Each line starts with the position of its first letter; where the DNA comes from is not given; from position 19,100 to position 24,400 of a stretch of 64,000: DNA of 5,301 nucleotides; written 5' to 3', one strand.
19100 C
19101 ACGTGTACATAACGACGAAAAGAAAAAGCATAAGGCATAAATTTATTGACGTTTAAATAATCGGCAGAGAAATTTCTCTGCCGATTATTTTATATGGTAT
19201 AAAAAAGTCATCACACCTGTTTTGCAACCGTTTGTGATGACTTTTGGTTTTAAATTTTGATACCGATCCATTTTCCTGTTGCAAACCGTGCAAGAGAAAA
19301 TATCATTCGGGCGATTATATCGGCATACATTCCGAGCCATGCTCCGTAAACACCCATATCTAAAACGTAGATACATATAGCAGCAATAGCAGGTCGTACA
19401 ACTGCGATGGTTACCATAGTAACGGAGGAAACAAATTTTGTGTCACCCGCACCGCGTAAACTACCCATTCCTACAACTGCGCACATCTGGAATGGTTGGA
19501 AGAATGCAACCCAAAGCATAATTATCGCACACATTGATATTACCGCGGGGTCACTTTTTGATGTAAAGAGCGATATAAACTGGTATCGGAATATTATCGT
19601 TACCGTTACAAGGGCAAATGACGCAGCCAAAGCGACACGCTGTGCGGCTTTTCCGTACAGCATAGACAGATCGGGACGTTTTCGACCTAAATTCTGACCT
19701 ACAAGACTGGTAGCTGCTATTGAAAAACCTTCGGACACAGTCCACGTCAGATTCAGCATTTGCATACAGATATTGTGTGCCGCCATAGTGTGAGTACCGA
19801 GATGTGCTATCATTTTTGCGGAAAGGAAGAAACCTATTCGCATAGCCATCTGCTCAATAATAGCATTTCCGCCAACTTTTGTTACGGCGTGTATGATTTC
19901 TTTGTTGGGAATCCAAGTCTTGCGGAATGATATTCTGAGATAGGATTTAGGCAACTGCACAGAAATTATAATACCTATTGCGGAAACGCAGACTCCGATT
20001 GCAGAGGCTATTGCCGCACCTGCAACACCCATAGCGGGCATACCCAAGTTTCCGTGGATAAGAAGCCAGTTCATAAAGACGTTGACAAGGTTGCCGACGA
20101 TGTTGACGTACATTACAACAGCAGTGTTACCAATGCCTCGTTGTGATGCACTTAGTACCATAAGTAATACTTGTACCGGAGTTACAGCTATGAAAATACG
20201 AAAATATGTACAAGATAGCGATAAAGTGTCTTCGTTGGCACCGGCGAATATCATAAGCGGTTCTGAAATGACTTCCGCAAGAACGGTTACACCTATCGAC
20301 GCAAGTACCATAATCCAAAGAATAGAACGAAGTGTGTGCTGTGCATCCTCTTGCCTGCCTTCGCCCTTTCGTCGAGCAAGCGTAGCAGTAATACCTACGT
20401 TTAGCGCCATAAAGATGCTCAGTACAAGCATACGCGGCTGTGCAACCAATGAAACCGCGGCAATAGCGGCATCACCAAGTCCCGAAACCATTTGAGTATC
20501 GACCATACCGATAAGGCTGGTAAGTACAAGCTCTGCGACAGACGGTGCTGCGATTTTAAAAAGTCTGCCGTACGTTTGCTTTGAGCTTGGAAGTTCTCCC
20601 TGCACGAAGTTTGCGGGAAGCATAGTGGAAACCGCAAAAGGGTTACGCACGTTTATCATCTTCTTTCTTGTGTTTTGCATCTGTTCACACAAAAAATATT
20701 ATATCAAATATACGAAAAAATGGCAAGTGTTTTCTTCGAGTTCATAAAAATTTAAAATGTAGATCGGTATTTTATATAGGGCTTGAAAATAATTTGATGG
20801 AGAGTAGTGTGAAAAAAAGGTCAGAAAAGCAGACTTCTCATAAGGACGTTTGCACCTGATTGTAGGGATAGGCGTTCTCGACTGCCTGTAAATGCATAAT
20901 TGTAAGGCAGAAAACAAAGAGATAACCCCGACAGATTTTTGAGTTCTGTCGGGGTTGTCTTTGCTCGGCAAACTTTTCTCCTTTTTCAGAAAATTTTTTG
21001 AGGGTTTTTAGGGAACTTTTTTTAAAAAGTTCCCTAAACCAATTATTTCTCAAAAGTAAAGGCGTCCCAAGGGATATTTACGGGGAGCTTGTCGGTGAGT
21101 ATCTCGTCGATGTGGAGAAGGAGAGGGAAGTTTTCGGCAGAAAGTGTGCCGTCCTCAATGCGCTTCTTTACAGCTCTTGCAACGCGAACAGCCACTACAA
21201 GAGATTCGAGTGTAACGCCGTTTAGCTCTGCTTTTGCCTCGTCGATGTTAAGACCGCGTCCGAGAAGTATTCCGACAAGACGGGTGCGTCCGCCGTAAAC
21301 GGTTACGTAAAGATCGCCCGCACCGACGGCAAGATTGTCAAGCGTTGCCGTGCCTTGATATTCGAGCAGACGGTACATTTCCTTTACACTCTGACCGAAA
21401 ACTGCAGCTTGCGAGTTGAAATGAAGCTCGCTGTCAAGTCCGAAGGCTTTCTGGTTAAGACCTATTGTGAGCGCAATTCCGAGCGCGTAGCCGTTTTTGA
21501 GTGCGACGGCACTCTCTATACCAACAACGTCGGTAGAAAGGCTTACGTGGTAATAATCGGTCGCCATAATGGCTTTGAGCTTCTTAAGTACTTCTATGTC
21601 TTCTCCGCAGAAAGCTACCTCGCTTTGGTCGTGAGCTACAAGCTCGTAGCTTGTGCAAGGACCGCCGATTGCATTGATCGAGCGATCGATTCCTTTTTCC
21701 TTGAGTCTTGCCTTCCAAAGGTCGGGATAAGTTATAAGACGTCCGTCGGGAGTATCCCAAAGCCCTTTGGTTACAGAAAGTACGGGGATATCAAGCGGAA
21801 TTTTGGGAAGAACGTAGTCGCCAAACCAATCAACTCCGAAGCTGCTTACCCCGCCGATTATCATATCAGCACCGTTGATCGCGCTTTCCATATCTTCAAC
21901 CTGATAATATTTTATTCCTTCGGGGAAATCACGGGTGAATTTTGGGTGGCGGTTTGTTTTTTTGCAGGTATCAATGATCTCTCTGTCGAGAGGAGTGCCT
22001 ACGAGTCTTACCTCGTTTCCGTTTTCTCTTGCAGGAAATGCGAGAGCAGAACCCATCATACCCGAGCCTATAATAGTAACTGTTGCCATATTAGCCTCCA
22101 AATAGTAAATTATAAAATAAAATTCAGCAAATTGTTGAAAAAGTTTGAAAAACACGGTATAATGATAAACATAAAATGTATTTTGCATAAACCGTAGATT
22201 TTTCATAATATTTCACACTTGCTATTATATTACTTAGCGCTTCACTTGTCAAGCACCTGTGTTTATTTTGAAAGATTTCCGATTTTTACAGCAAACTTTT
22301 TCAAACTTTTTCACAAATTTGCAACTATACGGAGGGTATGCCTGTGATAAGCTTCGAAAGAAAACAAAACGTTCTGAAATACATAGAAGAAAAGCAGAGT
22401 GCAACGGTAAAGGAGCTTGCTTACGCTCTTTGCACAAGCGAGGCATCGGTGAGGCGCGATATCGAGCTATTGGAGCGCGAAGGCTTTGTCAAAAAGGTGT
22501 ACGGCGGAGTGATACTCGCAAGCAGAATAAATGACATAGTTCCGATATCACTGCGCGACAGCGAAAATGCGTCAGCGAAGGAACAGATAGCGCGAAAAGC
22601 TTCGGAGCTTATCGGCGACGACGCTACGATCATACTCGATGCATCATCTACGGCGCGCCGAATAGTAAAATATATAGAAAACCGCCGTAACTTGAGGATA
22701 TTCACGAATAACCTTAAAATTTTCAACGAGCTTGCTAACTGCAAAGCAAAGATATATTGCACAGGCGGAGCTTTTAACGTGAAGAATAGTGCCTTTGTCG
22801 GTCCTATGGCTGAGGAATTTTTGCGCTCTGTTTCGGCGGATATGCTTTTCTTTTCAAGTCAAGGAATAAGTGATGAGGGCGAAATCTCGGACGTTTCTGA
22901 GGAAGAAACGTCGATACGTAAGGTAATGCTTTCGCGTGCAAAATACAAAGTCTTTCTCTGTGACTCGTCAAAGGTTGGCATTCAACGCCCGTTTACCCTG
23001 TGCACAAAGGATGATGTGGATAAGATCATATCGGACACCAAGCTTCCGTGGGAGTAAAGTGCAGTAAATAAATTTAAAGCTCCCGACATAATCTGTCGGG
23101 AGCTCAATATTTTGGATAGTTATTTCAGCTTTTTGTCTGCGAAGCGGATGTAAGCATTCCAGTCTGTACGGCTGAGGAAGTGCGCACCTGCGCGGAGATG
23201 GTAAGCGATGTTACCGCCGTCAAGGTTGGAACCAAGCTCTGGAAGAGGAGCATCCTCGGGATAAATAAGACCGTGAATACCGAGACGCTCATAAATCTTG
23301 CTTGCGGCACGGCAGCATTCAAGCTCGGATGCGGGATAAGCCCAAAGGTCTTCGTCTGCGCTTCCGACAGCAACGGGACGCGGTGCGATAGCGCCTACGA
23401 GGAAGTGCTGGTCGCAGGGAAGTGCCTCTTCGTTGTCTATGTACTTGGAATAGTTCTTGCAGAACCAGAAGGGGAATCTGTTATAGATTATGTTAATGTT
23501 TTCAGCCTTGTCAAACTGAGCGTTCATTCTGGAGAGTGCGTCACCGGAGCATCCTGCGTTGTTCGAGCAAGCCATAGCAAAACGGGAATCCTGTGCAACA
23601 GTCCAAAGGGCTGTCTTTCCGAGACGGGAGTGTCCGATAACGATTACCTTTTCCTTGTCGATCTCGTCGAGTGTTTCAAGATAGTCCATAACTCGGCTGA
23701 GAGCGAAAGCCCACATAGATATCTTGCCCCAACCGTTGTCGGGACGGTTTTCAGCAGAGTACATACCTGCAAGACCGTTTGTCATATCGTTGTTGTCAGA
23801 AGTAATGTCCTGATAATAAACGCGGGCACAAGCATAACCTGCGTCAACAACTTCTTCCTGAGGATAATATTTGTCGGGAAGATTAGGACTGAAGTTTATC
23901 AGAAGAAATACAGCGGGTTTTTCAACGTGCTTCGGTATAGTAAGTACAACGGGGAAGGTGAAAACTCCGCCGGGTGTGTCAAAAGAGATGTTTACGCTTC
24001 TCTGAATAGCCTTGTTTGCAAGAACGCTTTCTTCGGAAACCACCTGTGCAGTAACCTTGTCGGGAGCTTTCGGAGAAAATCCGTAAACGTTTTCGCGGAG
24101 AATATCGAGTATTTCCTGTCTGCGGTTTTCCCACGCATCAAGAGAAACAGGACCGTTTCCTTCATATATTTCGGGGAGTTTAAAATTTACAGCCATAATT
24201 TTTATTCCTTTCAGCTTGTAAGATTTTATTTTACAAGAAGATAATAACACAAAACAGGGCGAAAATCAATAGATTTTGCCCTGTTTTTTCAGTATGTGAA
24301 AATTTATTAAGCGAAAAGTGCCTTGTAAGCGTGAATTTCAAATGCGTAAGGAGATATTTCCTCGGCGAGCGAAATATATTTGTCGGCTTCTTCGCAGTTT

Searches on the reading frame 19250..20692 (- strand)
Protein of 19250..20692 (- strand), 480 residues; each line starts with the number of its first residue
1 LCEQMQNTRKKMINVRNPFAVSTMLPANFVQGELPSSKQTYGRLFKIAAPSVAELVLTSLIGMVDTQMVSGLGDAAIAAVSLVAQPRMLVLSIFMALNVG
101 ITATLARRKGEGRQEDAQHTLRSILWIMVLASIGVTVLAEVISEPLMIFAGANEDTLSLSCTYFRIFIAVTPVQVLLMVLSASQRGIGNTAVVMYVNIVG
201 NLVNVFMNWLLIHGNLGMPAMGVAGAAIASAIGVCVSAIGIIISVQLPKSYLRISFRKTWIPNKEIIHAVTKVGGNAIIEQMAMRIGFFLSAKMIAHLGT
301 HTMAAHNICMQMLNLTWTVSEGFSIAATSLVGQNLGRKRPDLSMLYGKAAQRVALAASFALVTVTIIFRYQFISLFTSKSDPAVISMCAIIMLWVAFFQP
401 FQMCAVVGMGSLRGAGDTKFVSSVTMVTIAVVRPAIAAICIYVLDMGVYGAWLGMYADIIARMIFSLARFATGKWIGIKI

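Call 69: find_encoding_contigs(protein=window:19250-20692:-, flank=10000, max_places=1)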
Protein window:19250-20692:- (480 aa): no gene with exactly this product is on record in the collection.

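Call 70: search_protein_families(library=pfam, proteins=[window:19250-20692:-], max_evalue=0.00001)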
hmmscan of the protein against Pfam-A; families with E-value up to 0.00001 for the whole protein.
window:19250-20692:- (480 aa): 1 family
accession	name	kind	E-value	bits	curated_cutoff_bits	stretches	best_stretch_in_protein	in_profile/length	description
PF01554.23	MatE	-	5.1e-55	186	24.9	2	50-210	1-161/161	MatE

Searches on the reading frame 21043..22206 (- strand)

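Call 70: search_protein_families(library=pfam, proteins=[window:21043-22206:-], max_evalue=0.00001)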
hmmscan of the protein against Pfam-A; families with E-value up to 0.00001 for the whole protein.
window:21043-22206:- (387 aa): 2 families
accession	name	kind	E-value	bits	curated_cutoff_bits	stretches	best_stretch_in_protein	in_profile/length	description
PF07479.19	NAD_Gly3P_dh_C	-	3.3e-17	63.5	25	1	226-376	1-137/142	NAD-dependent glycerol-3-phosphate dehydrogenase C-terminus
PF01210.29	NAD_Gly3P_dh_N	-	7.3e-13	49.2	23.1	1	43-200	2-151/158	NAD-dependent glycerol-3-phosphate dehydrogenase N-terminus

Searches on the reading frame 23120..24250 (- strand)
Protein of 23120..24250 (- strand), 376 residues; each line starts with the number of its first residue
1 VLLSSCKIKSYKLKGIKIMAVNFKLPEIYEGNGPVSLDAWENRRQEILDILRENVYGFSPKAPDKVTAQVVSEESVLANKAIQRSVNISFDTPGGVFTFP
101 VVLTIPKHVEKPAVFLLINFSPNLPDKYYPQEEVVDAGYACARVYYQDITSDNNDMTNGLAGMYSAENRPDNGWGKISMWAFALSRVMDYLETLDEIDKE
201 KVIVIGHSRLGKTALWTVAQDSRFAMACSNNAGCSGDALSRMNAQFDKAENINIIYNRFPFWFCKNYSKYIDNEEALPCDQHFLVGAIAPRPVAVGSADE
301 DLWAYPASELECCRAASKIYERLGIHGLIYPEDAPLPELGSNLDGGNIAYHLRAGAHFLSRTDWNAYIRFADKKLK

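Call 70: search_protein_families(library=pfam, proteins=[window:23120-24250:-], max_evalue=0.00001)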
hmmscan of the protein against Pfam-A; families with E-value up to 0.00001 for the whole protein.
window:23120-24250:- (376 aa): 1 family
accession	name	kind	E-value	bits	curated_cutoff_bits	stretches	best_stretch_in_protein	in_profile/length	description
PF22244.2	GCE_fung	-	1.1e-30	107.7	27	1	97-324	10-231/231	Glucuronyl esterase, fungi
